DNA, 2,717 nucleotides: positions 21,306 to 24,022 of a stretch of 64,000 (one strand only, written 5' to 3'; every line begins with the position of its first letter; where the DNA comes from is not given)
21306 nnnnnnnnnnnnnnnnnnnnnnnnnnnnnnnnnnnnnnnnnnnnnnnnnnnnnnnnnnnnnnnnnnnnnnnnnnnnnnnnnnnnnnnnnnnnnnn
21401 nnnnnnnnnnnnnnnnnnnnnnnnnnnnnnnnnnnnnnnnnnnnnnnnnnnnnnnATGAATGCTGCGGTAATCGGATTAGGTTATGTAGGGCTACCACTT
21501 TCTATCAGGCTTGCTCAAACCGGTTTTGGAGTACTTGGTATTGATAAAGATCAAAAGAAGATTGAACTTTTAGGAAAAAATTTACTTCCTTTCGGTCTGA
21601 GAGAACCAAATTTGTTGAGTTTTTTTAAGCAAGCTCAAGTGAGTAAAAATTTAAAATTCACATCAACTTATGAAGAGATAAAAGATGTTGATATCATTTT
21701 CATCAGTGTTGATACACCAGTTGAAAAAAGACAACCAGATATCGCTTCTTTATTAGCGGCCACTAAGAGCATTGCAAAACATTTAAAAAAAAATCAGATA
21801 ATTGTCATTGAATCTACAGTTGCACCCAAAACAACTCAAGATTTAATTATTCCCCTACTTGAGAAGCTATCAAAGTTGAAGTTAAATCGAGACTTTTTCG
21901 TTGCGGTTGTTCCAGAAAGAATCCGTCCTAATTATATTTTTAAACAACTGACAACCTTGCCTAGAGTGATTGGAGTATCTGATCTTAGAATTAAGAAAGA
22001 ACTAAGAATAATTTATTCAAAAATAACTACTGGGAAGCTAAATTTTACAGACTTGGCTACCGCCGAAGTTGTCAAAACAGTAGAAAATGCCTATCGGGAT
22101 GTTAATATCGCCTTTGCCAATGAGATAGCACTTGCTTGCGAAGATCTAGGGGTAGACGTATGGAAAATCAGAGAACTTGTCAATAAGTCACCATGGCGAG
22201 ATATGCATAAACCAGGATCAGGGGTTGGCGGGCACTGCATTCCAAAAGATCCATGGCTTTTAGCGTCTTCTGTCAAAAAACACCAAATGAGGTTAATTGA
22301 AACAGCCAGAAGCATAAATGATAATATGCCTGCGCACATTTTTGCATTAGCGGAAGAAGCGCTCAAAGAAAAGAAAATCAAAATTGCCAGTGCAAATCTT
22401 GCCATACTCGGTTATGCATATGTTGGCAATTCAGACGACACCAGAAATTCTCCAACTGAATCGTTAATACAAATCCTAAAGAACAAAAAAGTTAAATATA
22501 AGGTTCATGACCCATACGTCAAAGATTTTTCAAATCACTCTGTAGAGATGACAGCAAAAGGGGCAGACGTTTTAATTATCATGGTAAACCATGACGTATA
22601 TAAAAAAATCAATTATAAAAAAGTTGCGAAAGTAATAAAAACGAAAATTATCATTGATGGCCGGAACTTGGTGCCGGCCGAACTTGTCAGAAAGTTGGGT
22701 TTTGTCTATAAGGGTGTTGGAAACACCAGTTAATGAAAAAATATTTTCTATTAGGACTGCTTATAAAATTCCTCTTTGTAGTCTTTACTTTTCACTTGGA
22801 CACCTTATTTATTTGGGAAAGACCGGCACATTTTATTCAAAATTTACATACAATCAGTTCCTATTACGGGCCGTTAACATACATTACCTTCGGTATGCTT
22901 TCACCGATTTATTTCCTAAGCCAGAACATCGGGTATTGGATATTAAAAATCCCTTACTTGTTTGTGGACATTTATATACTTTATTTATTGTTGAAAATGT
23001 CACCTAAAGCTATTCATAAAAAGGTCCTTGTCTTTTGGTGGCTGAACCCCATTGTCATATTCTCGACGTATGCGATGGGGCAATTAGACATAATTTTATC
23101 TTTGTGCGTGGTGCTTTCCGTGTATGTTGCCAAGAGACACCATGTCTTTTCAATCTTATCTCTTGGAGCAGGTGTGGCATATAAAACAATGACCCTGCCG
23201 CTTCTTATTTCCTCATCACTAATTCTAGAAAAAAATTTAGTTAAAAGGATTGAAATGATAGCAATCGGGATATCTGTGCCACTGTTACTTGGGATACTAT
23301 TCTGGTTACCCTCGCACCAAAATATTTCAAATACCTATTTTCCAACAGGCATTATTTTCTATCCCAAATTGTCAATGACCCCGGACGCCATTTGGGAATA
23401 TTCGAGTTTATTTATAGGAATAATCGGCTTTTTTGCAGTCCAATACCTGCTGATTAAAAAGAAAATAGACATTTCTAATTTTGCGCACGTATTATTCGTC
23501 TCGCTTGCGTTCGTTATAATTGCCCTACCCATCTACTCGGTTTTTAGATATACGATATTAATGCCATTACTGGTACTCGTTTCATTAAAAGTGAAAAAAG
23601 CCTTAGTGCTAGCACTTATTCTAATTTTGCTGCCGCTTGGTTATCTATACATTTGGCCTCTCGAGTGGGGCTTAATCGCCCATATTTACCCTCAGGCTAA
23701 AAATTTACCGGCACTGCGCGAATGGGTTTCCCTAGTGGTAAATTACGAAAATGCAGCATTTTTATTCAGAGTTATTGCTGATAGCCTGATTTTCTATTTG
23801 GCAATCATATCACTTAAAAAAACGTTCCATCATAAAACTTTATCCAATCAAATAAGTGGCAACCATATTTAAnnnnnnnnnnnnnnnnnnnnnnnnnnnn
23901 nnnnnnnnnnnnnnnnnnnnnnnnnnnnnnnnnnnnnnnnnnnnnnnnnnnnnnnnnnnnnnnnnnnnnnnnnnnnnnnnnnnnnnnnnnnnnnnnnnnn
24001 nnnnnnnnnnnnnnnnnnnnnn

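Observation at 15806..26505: PMT-like (GT39) glycosyltransferase with a DE...HPP motif plus DPM1-like synthases: a possible protein O-glycosylation system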

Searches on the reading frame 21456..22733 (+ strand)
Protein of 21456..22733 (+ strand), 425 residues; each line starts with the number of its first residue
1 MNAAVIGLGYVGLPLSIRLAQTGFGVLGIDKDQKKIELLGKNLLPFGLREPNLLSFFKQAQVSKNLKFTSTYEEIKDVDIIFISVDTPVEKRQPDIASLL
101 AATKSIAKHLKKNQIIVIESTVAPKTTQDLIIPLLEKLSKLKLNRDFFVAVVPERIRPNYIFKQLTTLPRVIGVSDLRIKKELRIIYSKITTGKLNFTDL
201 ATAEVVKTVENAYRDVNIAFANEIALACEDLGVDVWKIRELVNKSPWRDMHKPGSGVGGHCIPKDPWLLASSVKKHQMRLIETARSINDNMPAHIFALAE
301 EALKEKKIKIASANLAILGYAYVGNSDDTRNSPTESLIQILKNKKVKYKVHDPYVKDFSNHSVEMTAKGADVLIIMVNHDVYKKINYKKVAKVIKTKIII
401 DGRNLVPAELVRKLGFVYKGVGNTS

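Call 4: search_protein_families(library=pfam, proteins=[window:21456-22733:+], max_evalue=0.01)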
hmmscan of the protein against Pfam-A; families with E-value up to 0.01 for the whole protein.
window:21456-22733:+ (425 aa): 7 families
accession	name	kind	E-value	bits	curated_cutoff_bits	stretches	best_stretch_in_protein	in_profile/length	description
PF03721.20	UDPG_MGDP_dh_N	-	3.2e-46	157.7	27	1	1-178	1-179/187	UDP-glucose/GDP-mannose dehydrogenase family, NAD binding domain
PF00984.24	UDPG_MGDP_dh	-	5.2e-28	97.4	25.4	1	202-289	2-93/94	UDP-glucose/GDP-mannose dehydrogenase family, central domain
PF03720.21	UDPG_MGDP_dh_C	-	5.9e-23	81.6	30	1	316-406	1-101/103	UDP-glucose/GDP-mannose dehydrogenase family, UDP binding domain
PF03446.21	NAD_binding_2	-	5.4e-10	40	21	1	4-130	3-103/161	NAD binding domain of 6-phosphogluconate dehydrogenase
PF02254.24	TrkA_N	-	2e-05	25.3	23.8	0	4-45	2-43/116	TrkA-N domain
PF02737.24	3HCDH_N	-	0.00065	20.1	22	1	3-82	2-83/180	3-hydroxyacyl-CoA dehydrogenase, NAD binding domain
PF03807.23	F420_oxidored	-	0.00077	20.5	21.6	0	356-401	46-90/94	NADP oxidoreductase coenzyme F420-dependent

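Call 32: search_protein_families(library=ncbifam, proteins=[window:21456-22733:+], max_evalue=0.001)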
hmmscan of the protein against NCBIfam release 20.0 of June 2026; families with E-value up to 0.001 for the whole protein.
window:21456-22733:+ (425 aa): 8 families
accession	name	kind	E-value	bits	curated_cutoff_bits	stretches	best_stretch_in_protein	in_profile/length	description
TIGR03026.1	NDP-sugDHase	subfamily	4e-115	384.9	189.8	1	1-404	1-413/413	nucleotide sugar dehydrogenase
NF040825.1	UDPMaNacDH_Arch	equivalog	1.7e-106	356.6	750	1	1-423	1-415/418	UDP-N-acetyl-D-mannosamine dehydrogenase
NF008286.0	PRK11064.1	equivalog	3.6e-72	243.3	459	1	4-394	7-411/420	UDP-N-acetyl-D-mannosamine dehydrogenase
NF047673.2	TeichurnBiosyTuaD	equivalog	4.3e-54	184.3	700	1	3-423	4-431/439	UDP-glucose 6-dehydrogenase TuaD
NF011729.0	PRK15182.1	equivalog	7.7e-53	179.8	592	1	3-409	9-419/425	Vi polysaccharide biosynthesis UDP-N-acetylglucosamine C-6 dehydrogenase TviB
NF041297.1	UDPGDh_AglM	equivalog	2.5e-50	171.6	670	1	1-408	1-419/429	UDP-glucose 6-dehydrogenase AglM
NF011631.0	PRK15057.1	equivalog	2.4e-13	50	757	1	1-361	1-347/388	UDP-glucose 6-dehydrogenase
NF043037.1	ThreonDh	equivalog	0.00077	19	350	0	75-131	56-107/297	L-threonate dehydrogenase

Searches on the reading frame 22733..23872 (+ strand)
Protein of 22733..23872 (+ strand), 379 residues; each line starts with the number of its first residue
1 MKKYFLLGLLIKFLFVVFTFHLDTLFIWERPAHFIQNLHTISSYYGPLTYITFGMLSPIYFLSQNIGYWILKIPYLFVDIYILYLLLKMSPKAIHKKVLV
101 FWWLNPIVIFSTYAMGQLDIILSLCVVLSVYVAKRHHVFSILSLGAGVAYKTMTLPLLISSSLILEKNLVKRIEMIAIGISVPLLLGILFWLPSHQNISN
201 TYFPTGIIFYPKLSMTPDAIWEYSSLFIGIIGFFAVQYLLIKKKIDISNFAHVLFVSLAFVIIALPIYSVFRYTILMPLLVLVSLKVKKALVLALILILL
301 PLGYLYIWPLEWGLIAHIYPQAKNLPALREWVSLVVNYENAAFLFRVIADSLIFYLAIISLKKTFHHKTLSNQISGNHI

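Call 4: search_protein_families(library=pfam, proteins=[window:22733-23872:+], max_evalue=0.01)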
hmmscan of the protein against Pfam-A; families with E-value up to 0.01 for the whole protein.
window:22733-23872:+ (379 aa): 0 families

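Call 12: search_protein_families(library=ncbifam, proteins=[window:22733-23872:+], max_evalue=1)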
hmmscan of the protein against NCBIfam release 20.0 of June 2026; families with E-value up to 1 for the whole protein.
window:22733-23872:+ (379 aa): 0 families

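Call 43: search_protein_families(library=pfam, proteins=[window:22733-23872:+], max_evalue=10)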
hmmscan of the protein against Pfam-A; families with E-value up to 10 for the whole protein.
window:22733-23872:+ (379 aa): 1 family
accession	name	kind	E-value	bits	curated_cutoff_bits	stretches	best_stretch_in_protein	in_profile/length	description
PF09913.15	DUF2142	-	0.63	9.2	30.1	1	39-298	94-359/395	Predicted membrane protein (DUF2142)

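Call 65: search_solved_structures(query=A6, max_evalue=10, show_alignments=2)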
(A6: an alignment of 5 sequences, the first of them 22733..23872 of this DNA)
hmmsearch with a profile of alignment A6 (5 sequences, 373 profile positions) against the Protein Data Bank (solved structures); distinct sequences matched with E-value up to 10: 0.
